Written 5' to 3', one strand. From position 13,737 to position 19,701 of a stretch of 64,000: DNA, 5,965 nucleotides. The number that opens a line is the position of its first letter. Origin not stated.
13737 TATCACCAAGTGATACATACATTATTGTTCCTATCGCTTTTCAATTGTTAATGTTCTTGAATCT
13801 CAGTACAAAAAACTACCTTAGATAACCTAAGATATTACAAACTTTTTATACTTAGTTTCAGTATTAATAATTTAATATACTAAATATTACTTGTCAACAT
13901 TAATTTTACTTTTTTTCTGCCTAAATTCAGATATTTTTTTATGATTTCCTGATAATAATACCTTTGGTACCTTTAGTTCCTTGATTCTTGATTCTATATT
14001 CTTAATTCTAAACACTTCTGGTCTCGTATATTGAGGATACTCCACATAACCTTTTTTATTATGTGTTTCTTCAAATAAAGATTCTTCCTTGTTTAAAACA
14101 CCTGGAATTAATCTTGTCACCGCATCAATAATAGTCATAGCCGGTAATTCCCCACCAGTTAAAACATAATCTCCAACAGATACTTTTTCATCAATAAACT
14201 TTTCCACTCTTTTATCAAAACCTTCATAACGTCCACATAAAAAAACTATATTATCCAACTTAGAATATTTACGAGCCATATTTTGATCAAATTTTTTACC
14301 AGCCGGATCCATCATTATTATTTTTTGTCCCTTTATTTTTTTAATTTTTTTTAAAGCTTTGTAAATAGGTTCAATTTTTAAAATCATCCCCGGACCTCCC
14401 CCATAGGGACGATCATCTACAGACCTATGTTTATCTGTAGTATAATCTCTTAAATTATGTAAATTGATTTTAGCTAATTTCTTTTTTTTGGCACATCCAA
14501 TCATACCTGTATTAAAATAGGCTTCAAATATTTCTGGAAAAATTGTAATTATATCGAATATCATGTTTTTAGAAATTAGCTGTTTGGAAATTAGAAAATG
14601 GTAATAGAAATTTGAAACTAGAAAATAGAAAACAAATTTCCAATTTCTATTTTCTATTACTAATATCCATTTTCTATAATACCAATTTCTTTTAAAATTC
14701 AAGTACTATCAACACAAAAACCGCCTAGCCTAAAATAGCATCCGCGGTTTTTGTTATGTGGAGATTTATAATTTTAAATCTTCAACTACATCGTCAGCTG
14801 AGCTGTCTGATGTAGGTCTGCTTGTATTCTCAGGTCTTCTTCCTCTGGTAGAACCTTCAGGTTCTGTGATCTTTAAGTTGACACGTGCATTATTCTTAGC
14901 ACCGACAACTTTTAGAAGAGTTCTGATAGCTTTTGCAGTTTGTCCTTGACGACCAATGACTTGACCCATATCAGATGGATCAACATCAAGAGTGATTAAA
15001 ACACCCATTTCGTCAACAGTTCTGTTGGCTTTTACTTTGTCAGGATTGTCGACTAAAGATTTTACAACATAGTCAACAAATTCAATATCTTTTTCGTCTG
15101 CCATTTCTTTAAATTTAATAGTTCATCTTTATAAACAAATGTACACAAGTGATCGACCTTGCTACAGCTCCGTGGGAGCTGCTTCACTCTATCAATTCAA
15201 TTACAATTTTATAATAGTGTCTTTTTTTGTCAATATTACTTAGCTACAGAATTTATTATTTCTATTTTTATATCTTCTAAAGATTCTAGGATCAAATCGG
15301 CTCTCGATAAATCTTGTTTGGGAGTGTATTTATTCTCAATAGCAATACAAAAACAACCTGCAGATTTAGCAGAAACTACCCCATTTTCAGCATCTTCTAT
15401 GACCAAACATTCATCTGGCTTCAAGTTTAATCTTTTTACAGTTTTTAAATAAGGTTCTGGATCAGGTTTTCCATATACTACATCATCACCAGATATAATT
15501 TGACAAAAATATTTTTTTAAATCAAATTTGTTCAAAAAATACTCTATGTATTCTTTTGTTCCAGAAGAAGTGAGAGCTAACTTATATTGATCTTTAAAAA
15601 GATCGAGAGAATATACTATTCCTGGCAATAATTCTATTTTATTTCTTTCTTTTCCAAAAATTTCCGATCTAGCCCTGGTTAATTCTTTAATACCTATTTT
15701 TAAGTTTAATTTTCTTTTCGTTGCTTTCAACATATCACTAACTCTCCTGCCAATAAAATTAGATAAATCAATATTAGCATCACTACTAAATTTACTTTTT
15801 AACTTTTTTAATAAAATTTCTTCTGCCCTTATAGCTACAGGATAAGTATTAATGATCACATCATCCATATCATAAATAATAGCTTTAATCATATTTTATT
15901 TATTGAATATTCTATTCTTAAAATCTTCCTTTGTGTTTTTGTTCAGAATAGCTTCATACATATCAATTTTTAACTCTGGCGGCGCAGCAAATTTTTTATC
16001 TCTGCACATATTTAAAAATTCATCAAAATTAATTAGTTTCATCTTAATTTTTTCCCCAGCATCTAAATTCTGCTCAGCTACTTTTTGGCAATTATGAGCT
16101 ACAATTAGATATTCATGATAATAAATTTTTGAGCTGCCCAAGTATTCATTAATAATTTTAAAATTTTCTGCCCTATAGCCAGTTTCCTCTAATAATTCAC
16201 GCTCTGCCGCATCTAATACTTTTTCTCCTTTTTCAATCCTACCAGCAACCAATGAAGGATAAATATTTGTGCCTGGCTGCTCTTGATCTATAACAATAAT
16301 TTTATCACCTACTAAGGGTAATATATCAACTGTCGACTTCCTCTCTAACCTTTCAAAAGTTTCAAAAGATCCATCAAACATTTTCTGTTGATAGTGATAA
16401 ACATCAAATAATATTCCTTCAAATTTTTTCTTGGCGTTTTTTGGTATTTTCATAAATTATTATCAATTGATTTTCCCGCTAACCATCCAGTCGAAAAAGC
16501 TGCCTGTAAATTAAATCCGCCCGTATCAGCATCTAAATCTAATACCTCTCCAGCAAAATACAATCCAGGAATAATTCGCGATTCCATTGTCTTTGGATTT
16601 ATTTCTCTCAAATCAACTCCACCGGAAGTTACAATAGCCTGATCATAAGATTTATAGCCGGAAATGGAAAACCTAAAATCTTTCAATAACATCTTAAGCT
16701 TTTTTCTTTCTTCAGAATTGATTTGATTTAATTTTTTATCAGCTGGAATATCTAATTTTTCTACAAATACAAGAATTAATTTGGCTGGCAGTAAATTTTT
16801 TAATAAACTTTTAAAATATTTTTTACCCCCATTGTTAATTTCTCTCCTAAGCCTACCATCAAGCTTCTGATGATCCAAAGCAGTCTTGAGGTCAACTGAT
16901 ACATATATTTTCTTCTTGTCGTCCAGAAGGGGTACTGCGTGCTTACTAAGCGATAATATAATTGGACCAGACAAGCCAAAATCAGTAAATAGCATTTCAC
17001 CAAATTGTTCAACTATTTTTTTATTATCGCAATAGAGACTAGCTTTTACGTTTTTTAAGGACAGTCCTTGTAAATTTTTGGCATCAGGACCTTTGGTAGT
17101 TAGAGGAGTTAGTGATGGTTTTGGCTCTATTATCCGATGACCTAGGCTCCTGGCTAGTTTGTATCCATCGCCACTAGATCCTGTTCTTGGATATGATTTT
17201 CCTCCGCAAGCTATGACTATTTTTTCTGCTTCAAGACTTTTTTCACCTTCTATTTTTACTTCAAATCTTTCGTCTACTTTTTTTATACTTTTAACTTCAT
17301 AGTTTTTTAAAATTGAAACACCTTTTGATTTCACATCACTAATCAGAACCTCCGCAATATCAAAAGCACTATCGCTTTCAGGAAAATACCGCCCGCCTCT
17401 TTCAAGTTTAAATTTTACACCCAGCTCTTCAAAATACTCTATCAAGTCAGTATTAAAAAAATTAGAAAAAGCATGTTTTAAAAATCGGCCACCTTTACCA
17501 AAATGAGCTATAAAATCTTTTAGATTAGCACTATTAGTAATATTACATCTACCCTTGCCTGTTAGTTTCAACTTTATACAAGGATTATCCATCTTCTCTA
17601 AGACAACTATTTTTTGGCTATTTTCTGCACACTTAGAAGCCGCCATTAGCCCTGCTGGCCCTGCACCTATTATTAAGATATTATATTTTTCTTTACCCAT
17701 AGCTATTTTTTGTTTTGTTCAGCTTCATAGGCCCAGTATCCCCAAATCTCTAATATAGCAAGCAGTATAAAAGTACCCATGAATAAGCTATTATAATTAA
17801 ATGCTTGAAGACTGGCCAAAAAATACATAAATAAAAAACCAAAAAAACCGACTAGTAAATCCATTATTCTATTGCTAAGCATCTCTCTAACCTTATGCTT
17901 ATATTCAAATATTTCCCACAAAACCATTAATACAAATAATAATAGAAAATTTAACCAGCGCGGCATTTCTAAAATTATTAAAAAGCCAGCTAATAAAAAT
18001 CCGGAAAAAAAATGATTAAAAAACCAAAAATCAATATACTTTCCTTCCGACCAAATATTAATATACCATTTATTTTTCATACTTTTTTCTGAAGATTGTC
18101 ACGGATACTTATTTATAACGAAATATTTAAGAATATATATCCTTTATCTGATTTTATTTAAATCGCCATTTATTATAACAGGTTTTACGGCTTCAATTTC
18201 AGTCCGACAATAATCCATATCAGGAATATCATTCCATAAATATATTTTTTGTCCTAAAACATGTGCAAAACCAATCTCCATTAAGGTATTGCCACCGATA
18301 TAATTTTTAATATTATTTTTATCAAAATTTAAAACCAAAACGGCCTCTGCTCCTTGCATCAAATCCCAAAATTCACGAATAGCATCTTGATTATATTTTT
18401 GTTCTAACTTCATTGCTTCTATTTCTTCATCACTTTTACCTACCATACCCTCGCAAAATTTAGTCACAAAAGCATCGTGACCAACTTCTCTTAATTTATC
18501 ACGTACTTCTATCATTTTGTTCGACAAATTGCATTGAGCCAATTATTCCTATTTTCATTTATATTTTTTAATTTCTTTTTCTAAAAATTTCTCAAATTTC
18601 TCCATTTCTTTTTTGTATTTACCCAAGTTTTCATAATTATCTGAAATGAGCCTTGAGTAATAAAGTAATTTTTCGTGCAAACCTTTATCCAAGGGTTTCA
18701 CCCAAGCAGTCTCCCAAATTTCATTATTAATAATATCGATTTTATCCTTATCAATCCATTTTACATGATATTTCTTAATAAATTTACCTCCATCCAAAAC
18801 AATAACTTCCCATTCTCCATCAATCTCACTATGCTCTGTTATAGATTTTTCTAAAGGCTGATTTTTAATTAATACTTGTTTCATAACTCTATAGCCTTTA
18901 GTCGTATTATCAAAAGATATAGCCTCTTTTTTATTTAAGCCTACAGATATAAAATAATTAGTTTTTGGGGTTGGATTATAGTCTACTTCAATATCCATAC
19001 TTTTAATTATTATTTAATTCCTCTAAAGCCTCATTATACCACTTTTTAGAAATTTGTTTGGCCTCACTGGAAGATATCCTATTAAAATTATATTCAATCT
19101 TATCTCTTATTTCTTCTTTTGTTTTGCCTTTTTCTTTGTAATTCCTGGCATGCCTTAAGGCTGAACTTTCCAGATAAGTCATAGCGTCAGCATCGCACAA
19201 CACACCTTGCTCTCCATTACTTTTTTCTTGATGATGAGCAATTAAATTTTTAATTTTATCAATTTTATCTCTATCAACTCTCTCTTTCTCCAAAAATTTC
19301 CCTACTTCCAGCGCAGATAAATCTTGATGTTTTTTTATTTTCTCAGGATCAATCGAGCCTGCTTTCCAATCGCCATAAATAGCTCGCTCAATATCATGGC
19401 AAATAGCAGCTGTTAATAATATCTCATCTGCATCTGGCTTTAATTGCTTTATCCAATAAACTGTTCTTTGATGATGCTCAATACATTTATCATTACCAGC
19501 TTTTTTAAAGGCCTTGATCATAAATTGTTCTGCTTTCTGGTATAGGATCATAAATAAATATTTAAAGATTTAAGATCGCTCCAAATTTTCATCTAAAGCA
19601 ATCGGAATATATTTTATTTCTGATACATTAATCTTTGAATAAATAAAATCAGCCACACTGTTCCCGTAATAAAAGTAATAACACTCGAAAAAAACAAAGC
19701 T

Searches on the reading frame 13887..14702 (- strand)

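Call 63: search_protein_families(library=pfam, proteins=[window:13887-14702:-], max_evalue=0.00001)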
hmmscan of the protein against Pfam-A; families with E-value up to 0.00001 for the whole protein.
window:13887-14702:- (271 aa): 1 family
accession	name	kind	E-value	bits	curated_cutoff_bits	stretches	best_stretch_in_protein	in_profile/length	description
PF01746.26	tRNA_m1G_MT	-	7.8e-57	192.6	27.3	1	71-266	4-187/195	tRNA (Guanine-1)-methyltransferase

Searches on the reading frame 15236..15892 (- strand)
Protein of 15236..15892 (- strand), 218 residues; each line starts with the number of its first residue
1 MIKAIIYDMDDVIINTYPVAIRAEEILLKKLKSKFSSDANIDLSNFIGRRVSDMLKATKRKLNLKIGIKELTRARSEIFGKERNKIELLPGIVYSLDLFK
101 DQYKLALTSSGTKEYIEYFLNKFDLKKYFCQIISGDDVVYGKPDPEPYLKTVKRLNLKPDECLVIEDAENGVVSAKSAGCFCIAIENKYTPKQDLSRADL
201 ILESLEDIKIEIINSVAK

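Call 63: search_protein_families(library=pfam, proteins=[window:15236-15892:-], max_evalue=0.00001)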
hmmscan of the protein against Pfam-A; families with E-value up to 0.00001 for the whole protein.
window:15236-15892:- (218 aa): 3 families
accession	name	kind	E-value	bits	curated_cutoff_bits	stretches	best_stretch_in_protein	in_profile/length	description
PF13419.12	HAD_2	-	5.3e-33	115.1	23.8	1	5-185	1-178/178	Haloacid dehalogenase-like hydrolase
PF00702.32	Hydrolase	-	3.5e-24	86.7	26.4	1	2-179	1-191/191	haloacid dehalogenase-like hydrolase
PF13242.12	Hydrolase_like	-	9.4e-06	25.9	22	0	139-207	1-74/75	HAD-hyrolase-like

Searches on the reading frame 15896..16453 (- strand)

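Call 63: search_protein_families(library=pfam, proteins=[window:15896-16453:-], max_evalue=0.00001)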
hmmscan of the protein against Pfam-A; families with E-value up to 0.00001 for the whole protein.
window:15896-16453:- (185 aa): 1 family
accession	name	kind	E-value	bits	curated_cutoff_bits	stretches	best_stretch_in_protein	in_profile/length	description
PF00293.34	NUDIX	-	4e-13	50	21.1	1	39-146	3-118/134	NUDIX domain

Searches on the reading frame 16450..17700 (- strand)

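Call 63: search_protein_families(library=pfam, proteins=[window:16450-17700:-], max_evalue=0.00001)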
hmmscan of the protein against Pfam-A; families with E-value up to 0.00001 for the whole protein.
window:16450-17700:- (416 aa): 7 families
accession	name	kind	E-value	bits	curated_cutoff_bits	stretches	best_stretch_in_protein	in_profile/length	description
PF03486.20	HI0933_like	-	2.2e-88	296.3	50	1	7-410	2-243/244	HI0933-like protein Rossmann domain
PF22780.1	HI0933_like_1st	-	4.5e-40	137.6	27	1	194-357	1-165/165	HI0933-like protein barrel and H2TH domain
PF13738.12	Pyr_redox_3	-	6.6e-12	45.7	30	0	54-173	26-140/305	Pyridine nucleotide-disulphide oxidoreductase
PF07992.20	Pyr_redox_2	-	1.5e-10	41.5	26.1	0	6-38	1-32/291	Pyridine nucleotide-disulphide oxidoreductase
PF00890.30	FAD_binding_2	-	5.1e-08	33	20.4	0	8-39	2-33/414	FAD binding domain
PF01266.30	DAO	-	9.9e-08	32.3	27.9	0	115-172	151-208/353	FAD dependent oxidoreductase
PF00070.33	Pyr_redox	-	3e-06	28.1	22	0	7-41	1-35/82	Pyridine nucleotide-disulphide oxidoreductase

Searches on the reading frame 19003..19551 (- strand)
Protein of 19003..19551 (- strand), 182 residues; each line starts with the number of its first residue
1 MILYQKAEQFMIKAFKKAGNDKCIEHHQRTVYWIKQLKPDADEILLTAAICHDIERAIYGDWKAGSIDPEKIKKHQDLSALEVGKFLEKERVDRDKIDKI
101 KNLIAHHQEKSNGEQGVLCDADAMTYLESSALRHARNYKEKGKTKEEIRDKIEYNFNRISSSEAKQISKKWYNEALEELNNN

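Call 63: search_protein_families(library=pfam, proteins=[window:19003-19551:-], max_evalue=0.00001)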
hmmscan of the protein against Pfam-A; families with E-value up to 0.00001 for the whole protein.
window:19003-19551:- (182 aa): 2 families
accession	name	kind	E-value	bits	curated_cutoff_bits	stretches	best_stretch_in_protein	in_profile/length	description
PF13875.12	DUF4202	-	1.1e-10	42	35.1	1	23-174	28-177/183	Domain of unknown function (DUF4202)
PF01966.28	HD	-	3.3e-08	34.3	22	1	25-124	3-113/116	HD domain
